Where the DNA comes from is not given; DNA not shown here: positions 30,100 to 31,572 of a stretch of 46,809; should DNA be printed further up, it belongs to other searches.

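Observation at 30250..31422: A roughly 390-aa secreted protein sized for a 7-bladed propeller, with 9-10 scattered His and a lone CxxCH 20 residues from the C-terminus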

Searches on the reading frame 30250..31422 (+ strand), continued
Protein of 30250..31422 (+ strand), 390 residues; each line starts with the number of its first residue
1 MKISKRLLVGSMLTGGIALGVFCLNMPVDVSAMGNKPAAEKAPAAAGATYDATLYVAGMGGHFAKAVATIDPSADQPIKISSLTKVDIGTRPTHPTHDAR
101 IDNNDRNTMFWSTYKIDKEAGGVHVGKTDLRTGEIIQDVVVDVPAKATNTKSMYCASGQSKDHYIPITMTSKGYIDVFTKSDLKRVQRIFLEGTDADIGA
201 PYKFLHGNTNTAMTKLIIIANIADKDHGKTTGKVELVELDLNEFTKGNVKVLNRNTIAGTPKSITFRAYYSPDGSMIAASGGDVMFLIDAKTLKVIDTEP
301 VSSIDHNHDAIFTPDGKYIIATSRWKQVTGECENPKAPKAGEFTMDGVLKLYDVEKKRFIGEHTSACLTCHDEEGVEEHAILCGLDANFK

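Call 33: search_solved_structures(query=A1, max_evalue=10, show_alignments=0)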
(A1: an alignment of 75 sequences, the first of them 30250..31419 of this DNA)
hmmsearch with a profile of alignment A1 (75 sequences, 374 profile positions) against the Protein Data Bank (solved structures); distinct sequences matched with E-value up to 10: 12.
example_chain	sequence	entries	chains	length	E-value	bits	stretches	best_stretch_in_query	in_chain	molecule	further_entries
5c2v_B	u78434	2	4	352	6.1e-05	25.2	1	268-320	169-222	HYDRAZINE SYNTHASE BETA SUBUNIT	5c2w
6qdv_N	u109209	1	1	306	0.024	16.7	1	249-312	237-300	U5 small nuclear ribonucleoprotein 40 kDa protein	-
3sfz_A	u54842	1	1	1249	0.028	16.4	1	225-314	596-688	Apoptotic peptidase activating factor 1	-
3shf_A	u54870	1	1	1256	0.03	16.3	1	225-314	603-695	Apoptotic peptidase activating factor 1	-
3jcr_D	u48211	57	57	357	0.039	16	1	249-312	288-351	U5-40K | U5 small nuclear ribonucleoprotein 40 kDa protein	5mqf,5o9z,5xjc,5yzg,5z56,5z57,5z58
5juy_A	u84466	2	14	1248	0.047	15.7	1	226-313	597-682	Apoptotic protease-activating factor 1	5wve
3j2t_A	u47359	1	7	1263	0.048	15.7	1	226-313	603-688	Apoptotic protease-activating factor 1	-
3jbt_A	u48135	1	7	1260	0.048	15.7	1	226-313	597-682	Apoptotic protease-activating factor 1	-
4qrj_A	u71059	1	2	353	0.088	14.8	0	289-307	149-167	putative 6-phosphogluconolactonase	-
9h2q_B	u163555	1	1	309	0.27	13.2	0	253-311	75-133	Autophagy-related protein 16-1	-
4phg_A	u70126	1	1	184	0.77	11.7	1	1-63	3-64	GTP-binding protein YPT7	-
8avg_B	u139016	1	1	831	1.8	10.5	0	296-324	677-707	Elongator complex protein 2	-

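Call 46: find_related_loci(query=A1, collection=genome_contigs, flank=10000)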
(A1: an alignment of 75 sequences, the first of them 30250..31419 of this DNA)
Query A1 (390 aa) in genome_contigs; peptide patterns used: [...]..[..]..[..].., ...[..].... (x = any residue, [..] = any of these).
221 stretches matched a pattern; 172 encode a relative of the query (tblastn E <= 1e-3); the best 80 are kept; 80 distinct loci.
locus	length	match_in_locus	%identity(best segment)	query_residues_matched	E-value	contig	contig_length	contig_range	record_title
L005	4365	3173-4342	87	1-390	0e+0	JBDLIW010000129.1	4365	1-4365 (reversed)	MAG: Thermodesulfobacteriota bacterium isolate MAG058 MAG058_129, whole genome shotgun sequence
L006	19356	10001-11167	91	1-390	0e+0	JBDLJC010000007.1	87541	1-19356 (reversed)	MAG: Thermodesulfobacteriota bacterium isolate MAG073 MAG073_7, whole genome shotgun sequence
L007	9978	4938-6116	76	1-390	0e+0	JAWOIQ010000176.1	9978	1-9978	MAG: Desulfurivibrionaceae bacterium isolate CWP5-2.bin.54 k191_1563485, whole genome shotgun sequence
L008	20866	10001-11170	73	1-390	0e+0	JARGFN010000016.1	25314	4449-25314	MAG: Desulfobulbales bacterium isolate C14-07 NODE_829_length_25314_cov_6.479235, whole genome shotgun sequence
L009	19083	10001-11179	78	1-390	0e+0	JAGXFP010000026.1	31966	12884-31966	MAG: Desulfobacterales bacterium isolate LH_M18 k141_583182, whole genome shotgun sequence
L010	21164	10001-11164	72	1-390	0e+0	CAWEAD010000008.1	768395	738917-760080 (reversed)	MAG: uncultured delta proteobacterium isolate MFD05684.bin.1.22 genome assembly, contig: contig_49989, whole genome shot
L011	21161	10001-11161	71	1-390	0e+0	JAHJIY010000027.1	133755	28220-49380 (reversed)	MAG: Proteobacteria bacterium isolate Modern_marine_rock_biofilm.mb.12 Modern_marine_rock.mb.12_k141_189470, whole genom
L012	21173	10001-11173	68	1-390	6e-179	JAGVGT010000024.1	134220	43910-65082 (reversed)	MAG: Deltaproteobacteria bacterium isolate DeMMO2_17 c_000000053653, whole genome shotgun sequence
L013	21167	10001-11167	67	1-390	6e-178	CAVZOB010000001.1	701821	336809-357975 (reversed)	MAG: uncultured proteobacterium isolate MFD01721.bin.1.139 genome assembly, contig: contig_11991, whole genome shotgun s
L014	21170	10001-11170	59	1-389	9e-151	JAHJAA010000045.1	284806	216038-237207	MAG: Proteobacteria bacterium isolate Modern_marine.mb.199 Modern_marine.mb.199_k141_1191516, whole genome shotgun seque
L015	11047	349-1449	54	13-390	4e-137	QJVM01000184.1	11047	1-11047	MAG: Nitrospirae bacterium isolate SZUA-242 scaffold_12634, whole genome shotgun sequence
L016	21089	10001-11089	57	44-390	1e-135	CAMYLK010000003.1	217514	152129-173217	MAG: uncultured Desulfobulbaceae bacterium isolate FCS_M_Desulfobacterota_12 genome assembly, contig: NODE_4_length_2175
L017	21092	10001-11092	56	44-390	2e-135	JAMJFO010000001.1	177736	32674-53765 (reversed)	MAG: Desulfobulbaceae bacterium isolate B4-01 NODE_1_length_177736_cov_6.806884, whole genome shotgun sequence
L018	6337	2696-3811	53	1-389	2e-135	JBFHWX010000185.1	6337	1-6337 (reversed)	MAG: Desulfobulbales bacterium isolate Mix_sand09.2021.07.Z.39 k141_3393200_length_6337_cov_12.5413, whole genome shotgu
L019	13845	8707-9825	53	1-389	9e-135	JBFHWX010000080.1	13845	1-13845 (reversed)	MAG: Desulfobulbales bacterium isolate Mix_sand09.2021.07.Z.39 k141_452279_length_13845_cov_13.6080, whole genome shotgu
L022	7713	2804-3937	54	17-389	4e-133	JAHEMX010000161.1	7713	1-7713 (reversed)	MAG: Desulfobulbaceae bacterium isolate Ww85 NODE_25110_length_7713_cov_3.090227, whole genome shotgun sequence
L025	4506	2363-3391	58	49-390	3e-133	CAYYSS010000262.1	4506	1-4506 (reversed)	MAG TPA_asm: uncultured Nitrospirota bacterium isolate binchicken_co172_104 genome assembly, contig: NODE_19978_length_4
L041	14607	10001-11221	51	1-390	4e-124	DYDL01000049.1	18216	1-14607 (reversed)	MAG TPA_asm: Desulfocapsa sp. isolate IMS_BF-2 NODE_658_length_18237_cov_16.1912, whole genome shotgun sequence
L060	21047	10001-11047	53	50-389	4e-118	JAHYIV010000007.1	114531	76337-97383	MAG: Desulfoarculaceae bacterium isolate KA05 NODE_73_length_114531_cov_17.729459, whole genome shotgun sequence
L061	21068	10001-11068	51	45-389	2e-117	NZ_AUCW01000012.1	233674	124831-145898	Desulfogranum mediterraneum DSM 13871 G494DRAFT_scaffold00008.8_C, whole genome shotgun sequence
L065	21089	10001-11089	49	42-390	3e-115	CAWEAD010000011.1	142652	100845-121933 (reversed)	MAG: uncultured delta proteobacterium isolate MFD05684.bin.1.22 genome assembly, contig: contig_60993, whole genome shot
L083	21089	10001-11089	46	3-390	4e-105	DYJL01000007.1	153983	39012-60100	MAG TPA_asm: Nitrospira japonica isolate FI88_42_154 Afr_mines_FI88_68_length_153983_cov_66_429844, whole genome shotgun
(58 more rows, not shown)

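Call 60: search_protein_families(library=pfam, proteins=[L061:6602-7516:+, L061:7513-8727:+, L061:12502-13575:-, L061:13615-14556:-, L083:9391-9882:+, L083:8085-9098:-, L083:7436-8065:-, L083:6717-7439:-, L083:5199-6707:-, L083:13066-13875:-], max_evalue=0.001)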
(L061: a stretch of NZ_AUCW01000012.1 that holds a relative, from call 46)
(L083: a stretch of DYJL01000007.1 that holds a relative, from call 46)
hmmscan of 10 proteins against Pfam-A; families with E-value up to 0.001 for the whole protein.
L061:6602-7516:+ (304 aa): 0 families

L061:7513-8727:+ (404 aa): 1 family
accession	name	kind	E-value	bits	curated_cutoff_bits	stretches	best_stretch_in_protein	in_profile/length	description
PF03916.19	NrfD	-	3.6e-21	76.5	25.8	1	47-339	3-311/313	Polysulphide reductase, NrfD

L061:12502-13575:- (357 aa): 5 families
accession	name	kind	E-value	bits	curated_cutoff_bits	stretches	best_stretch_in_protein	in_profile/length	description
PF01035.26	DNA_binding_1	-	9.3e-33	112.4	27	1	274-352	2-80/81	6-O-methylguanine DNA methyltransferase, DNA binding domain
PF02805.21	Ada_Zn_binding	-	1e-32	112.4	23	1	14-76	2-64/65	Metal binding domain of Ada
PF12833.13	HTH_18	-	1.4e-17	64.2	33.6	1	108-185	1-79/80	Helix-turn-helix domain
PF00165.29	HTH_AraC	-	1.7e-11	44.4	26.6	1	102-134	8-40/42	Bacterial regulatory helix-turn-helix proteins, AraC family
PF02870.21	Methyltransf_1N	-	0.00031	21.6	21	1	192-231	1-39/71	6-O-methylguanine DNA methyltransferase, ribonuclease-like domain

L061:13615-14556:- (313 aa): 1 family
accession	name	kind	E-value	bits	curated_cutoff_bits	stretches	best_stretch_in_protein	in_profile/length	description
PF00892.27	EamA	-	2.4e-38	131.9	28.2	2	15-146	5-134/135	EamA-like transporter family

L083:9391-9882:+ (163 aa): 1 family
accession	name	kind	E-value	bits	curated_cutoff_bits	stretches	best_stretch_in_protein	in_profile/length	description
PF04314.18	PCuAC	-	1.3e-21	76.9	29.4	1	55-144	14-106/109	Copper chaperone PCu(A)C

L083:8085-9098:- (337 aa): 6 families
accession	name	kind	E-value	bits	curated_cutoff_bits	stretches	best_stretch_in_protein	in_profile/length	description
PF07991.19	KARI_N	-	1.8e-74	249.2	20.6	1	14-176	2-165/165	Acetohydroxy acid isomeroreductase, NADPH-binding domain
PF01450.25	KARI_C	-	2.1e-66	223.1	29.1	1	182-325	1-144/144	Ketol-acid reductoisomerase, C-terminal domain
PF02826.25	2-Hacid_dh_C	-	7.2e-11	42.2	25.1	1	8-102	28-123/178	D-isomer specific 2-hydroxyacid dehydrogenase, NAD binding domain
PF03446.21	NAD_binding_2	-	7.7e-07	29.7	21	1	19-102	2-89/161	NAD binding domain of 6-phosphogluconate dehydrogenase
PF03807.23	F420_oxidored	-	5.8e-06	27.2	21.6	1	18-91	1-79/94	NADP oxidoreductase coenzyme F420-dependent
PF00670.27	AdoHcyase_NAD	-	2.6e-05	24.9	27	1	14-103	21-107/162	S-adenosyl-L-homocysteine hydrolase, NAD binding domain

L083:7436-8065:- (209 aa): 1 family
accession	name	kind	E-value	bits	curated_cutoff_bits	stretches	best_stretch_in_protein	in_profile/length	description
PF02666.20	PS_Dcarbxylase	-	1.5e-44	152.5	22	1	37-206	1-197/198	Phosphatidylserine decarboxylase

L083:6717-7439:- (240 aa): 1 family
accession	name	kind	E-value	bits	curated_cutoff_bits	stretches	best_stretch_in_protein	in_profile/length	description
PF01066.26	CDP-OH_P_transf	-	7.8e-25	88.5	22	1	7-155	2-138/152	CDP-alcohol phosphatidyltransferase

L083:5199-6707:- (502 aa): 3 families
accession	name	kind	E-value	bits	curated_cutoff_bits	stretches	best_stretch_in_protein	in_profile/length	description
PF00682.25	HMGL-like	-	4.7e-94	315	29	1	4-272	2-260/260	HMGL-like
PF08502.15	LeuA_dimer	-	1.3e-38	132.3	24.9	1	368-497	1-130/131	LeuA allosteric (dimerisation) domain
PF22617.1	HCS_D2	-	5.6e-33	113.6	27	1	286-367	1-82/82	Homocitrate synthase post-HMGL domain-like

L083:13066-13875:- (269 aa): 2 families
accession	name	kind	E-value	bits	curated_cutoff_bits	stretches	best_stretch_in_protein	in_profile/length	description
PF05173.19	DapB_C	-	3.2e-46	156.8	27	1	130-266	1-121/121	Dihydrodipicolinate reductase, C-terminus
PF01113.26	DapB_N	-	2.3e-35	121.8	25.6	1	5-127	2-124/124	Dihydrodipicolinate reductase, N-terminus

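Call 63: search_protein_families(library=pfam, proteins=[L022:1480-1968:+, L022:1208-1555:+, L025:1828-2286:-, L041:9153-9707:-, L041:8213-8719:-, L060:8982-9773:+, L060:8128-8919:+, L019:9838-10509:+, L019:7164-8228:-, L065:8638-9654:-], max_evalue=0.001)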
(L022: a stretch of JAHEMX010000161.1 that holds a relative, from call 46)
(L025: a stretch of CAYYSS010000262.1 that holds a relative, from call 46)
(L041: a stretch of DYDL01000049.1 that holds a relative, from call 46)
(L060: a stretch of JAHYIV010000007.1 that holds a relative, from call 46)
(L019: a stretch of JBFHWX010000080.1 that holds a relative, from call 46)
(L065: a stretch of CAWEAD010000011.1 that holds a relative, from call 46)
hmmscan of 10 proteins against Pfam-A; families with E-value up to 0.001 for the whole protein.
L022:1480-1968:+ (163 aa): 1 family
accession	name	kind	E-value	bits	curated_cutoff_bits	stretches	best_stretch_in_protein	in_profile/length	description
PF00027.35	cNMP_binding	-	2.7e-12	46.9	27.5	1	28-112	2-88/89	Cyclic nucleotide-binding domain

L022:1208-1555:+ (116 aa): 0 families

L025:1828-2286:- (153 aa): 0 families

L041:9153-9707:- (185 aa): 0 families

L041:8213-8719:- (169 aa): 0 families

L060:8982-9773:+ (264 aa): 0 families

L060:8128-8919:+ (264 aa): 1 family
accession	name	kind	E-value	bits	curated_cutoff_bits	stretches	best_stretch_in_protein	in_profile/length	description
PF09997.14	DUF2238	-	0.00082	19.7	26.4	1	145-218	67-139/140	Predicted membrane protein (DUF2238)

L019:9838-10509:+ (224 aa): 0 families

L019:7164-8228:- (355 aa): 2 families
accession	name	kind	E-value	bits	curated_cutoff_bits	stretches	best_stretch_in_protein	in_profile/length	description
PF21016.3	RlmN_N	-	3.8e-17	62.2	24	1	10-68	2-60/60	Ribosomal RNA large subunit methyltransferase N-terminal domain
PF04055.27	Radical_SAM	-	2.5e-13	51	29.5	1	112-276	2-160/166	Radical SAM superfamily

L065:8638-9654:- (339 aa): 1 family
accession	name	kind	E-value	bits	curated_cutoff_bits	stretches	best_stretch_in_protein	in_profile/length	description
PF07884.19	VKOR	-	6e-05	23.6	27.5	1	58-141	42-130/134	Vitamin K epoxide reductase family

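Call 65: find_encoding_contigs(protein=P0133, flank=8000, max_places=2)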
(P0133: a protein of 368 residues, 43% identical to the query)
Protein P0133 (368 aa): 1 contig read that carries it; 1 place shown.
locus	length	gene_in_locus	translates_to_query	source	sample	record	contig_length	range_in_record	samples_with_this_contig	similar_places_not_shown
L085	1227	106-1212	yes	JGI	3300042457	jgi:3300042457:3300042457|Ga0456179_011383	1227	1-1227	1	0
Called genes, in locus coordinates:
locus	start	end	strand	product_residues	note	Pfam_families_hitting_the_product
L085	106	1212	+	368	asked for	-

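Call 66: find_encoding_contigs(protein=P0171, flank=8000, max_places=2)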
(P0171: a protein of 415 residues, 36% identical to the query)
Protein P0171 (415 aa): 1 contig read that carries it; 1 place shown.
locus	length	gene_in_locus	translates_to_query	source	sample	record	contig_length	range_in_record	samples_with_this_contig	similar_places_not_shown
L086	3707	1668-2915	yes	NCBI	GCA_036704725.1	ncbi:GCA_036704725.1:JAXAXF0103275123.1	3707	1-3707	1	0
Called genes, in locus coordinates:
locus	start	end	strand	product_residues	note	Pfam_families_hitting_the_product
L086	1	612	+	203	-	?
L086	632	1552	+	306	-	PF02368:Big_2, PF26918:Ig_Eae (faint), PF22359:Big-like (weak), PF02368:Big_2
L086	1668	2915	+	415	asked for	-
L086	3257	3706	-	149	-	?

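Call 67: find_encoding_contigs(protein=P0155, flank=8000, max_places=2)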
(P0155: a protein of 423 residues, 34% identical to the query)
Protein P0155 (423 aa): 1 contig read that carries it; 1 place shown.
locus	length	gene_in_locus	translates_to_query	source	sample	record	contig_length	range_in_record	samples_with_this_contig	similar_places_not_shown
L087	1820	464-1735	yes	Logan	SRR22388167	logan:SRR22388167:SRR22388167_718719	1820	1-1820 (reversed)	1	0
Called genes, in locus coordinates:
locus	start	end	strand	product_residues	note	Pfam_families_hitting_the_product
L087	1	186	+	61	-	?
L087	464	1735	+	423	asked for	PF07833:Cu_amine_oxidN1 (weak)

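Call 68: find_encoding_contigs(protein=P0137, flank=8000, max_places=2)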
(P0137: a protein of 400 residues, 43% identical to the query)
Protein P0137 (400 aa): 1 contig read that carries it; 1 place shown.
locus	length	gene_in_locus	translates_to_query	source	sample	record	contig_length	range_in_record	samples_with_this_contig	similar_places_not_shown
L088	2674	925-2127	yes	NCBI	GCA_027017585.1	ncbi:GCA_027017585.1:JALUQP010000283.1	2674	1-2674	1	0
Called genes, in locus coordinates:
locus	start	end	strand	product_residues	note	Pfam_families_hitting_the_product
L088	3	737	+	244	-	?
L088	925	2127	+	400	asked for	-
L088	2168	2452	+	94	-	PF04077:DsrH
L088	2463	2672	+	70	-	?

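Call 69: search_protein_families(library=pfam, proteins=[L088:3-737:+, L088:2168-2452:+, L088:2463-2672:+, L086:1-612:+, L086:3257-3706:-, L065:8638-9654:-], max_evalue=1)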
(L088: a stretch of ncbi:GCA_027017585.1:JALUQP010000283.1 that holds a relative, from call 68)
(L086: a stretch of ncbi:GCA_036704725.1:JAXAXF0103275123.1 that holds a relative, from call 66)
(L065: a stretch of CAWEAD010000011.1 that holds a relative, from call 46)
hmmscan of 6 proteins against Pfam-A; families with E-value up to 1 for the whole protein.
L088:3-737:+ (244 aa): 1 family
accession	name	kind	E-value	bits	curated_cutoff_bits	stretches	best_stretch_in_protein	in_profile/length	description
PF02687.27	FtsX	-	2.7e-17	63.4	25.5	1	119-236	2-119/120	FtsX-like permease C-terminal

L088:2168-2452:+ (94 aa): 5 families
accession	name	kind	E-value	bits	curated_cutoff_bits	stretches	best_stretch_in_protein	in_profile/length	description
PF04077.17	DsrH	-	8.3e-14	52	24.4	1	26-86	21-84/88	DsrH like protein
PF02635.20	DsrE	-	0.0052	17.4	22.7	1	49-92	72-114/116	DsrE/DsrF-like family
PF24395.1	OLD-like_TOPRIM_1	-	0.023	15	27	1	6-77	13-84/162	OLD-like TOPRIM 1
PF23443.1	DUF7126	-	0.1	13.3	28.7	1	14-79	9-73/102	Family of unknown function (DUF7126)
PF05865.16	Cypo_polyhedrin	-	0.1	12.5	25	1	59-84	144-169/248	Cypovirus polyhedrin protein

L088:2463-2672:+ (70 aa): 2 families
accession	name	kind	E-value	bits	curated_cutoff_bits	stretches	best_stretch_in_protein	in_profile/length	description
PF02635.20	DsrE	-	1.5e-06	28.8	22.7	1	8-69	5-69/116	DsrE/DsrF-like family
PF13439.12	Glyco_transf_4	-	0.016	15.7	28.5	1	19-49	6-36/170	Glycosyltransferase Family 4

L086:1-612:+ (203 aa): 0 families

L086:3257-3706:- (149 aa): 1 family
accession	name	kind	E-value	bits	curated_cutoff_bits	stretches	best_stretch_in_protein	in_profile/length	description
PF01551.29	Peptidase_M23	-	2.3e-33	114.7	28.7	1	18-112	2-96/96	Peptidase family M23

L065:8638-9654:- (339 aa): 3 families
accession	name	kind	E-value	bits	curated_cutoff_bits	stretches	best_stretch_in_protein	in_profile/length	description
PF07884.19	VKOR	-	6e-05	23.6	27.5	1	58-141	42-130/134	Vitamin K epoxide reductase family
PF13728.12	TraF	-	0.052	13.8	23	1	190-271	126-202/224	F plasmid transfer operon protein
PF13878.12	zf-C2H2_3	-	0.74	10.1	27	0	209-230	8-28/40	zinc-finger of acetyl-transferase ESCO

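Call 91: find_related_loci(query=A3, collection=metagenome_contigs, flank=8000)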
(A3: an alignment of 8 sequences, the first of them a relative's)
Query A3 (368 aa) in metagenome_contigs; peptide patterns used: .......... (x = any residue, [..] = any of these).
364 stretches matched a pattern; 250 encode a relative of the query (tblastn E <= 1e-3); the best 80 are kept; 80 distinct loci.
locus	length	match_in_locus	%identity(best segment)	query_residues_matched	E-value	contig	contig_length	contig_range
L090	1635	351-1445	50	1-366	2e-123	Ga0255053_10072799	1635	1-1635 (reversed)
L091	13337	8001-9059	49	1-368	1e-105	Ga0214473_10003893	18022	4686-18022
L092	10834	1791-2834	53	2-366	2e-104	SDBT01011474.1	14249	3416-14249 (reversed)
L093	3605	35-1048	50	23-367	2e-105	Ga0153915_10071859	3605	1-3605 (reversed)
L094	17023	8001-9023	49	30-366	2e-102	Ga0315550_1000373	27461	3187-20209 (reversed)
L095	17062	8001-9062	49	6-368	5e-101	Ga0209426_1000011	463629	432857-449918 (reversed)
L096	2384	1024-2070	51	1-366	1e-104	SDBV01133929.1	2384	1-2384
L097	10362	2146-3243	46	1-368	8e-100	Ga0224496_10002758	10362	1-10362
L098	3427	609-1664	49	6-368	7e-100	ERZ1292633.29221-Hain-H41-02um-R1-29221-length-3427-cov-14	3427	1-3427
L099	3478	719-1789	48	1-368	5e-100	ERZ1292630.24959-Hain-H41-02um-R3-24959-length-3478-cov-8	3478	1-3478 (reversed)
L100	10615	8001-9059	49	7-368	3e-98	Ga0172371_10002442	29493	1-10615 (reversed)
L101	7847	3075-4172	47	1-366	5e-98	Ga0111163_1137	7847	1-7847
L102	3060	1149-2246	47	1-366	3e-100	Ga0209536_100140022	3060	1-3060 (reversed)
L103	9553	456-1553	47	1-366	1e-97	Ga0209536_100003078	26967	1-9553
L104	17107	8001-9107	48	1-368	3e-97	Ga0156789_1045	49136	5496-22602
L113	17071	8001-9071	48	3-368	8e-96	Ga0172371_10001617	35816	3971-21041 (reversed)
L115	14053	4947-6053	46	1-368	1e-95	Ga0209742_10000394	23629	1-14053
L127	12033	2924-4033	44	1-368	2e-92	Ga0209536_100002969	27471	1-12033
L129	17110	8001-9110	44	1-368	3e-92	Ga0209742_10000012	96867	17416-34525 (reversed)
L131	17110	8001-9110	44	1-368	1e-91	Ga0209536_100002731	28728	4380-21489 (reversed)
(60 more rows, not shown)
